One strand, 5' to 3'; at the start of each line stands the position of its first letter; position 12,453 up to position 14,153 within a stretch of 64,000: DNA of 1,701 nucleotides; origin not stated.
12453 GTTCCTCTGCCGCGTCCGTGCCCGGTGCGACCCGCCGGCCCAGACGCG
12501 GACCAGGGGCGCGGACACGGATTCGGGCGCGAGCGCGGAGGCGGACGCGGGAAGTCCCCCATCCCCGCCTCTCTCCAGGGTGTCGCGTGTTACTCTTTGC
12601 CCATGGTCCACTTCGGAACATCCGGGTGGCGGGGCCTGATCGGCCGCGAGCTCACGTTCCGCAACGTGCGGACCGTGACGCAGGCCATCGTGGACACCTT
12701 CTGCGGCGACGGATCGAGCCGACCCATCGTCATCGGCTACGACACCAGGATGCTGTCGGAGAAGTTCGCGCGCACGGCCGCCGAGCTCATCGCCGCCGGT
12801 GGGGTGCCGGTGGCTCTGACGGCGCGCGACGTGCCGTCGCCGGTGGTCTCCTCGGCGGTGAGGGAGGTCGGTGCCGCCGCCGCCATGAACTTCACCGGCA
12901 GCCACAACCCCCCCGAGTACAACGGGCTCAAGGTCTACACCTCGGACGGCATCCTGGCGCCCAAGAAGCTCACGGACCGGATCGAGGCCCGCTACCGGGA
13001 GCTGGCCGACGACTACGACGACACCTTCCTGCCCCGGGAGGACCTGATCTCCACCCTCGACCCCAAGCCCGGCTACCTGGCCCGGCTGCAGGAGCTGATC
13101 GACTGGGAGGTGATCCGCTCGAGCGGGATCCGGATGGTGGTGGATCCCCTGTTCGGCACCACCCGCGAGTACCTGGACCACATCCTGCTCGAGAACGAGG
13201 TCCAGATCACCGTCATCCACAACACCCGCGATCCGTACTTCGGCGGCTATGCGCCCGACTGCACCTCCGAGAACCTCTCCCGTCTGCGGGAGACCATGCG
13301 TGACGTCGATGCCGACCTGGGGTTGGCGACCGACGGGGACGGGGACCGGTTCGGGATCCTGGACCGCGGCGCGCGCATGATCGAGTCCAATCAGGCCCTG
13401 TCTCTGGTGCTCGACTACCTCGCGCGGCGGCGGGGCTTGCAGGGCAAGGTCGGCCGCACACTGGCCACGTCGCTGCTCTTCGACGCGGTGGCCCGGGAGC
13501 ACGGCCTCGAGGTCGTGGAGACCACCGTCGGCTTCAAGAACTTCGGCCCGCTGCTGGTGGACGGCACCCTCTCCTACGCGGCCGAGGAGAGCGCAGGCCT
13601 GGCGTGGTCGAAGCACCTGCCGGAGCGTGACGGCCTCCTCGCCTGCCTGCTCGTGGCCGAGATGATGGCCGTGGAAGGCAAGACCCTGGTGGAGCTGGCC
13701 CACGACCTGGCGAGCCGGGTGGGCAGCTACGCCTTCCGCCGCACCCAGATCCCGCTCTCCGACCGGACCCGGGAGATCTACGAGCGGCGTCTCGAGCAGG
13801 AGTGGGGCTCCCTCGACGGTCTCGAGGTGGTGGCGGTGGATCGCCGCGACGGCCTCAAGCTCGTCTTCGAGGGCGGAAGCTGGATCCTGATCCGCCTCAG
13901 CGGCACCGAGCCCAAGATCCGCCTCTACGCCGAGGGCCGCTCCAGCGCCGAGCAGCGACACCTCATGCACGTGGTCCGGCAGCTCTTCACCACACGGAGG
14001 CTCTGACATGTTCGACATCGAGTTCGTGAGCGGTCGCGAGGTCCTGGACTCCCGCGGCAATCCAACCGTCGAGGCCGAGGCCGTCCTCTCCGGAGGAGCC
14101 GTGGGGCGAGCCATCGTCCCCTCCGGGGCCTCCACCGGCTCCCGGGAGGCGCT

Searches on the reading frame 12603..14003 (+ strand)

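Call 78: search_protein_families(library=pfam, proteins=[window:12603-14003:+], max_evalue=0.001)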
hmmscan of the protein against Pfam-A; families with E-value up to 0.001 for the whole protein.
seq(467 aa): 4 families
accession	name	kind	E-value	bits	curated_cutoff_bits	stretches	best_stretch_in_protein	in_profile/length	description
PF02878.22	PGM_PMM_I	-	1.4e-34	119.2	22.5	1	3-133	3-133/138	Phosphoglucomutase/phosphomannomutase, alpha/beta/alpha domain I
PF02880.22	PGM_PMM_III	-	9.8e-25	87.4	20.7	1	262-370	2-112/115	Phosphoglucomutase/phosphomannomutase, alpha/beta/alpha domain III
PF02879.22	PGM_PMM_II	-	2.9e-21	76.4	29.3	1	158-254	3-100/103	Phosphoglucomutase/phosphomannomutase, alpha/beta/alpha domain II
PF00408.26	PGM_PMM_IV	-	4.1e-11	43.2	23.1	1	406-459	14-66/68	Phosphoglucomutase/phosphomannomutase, C-terminal domain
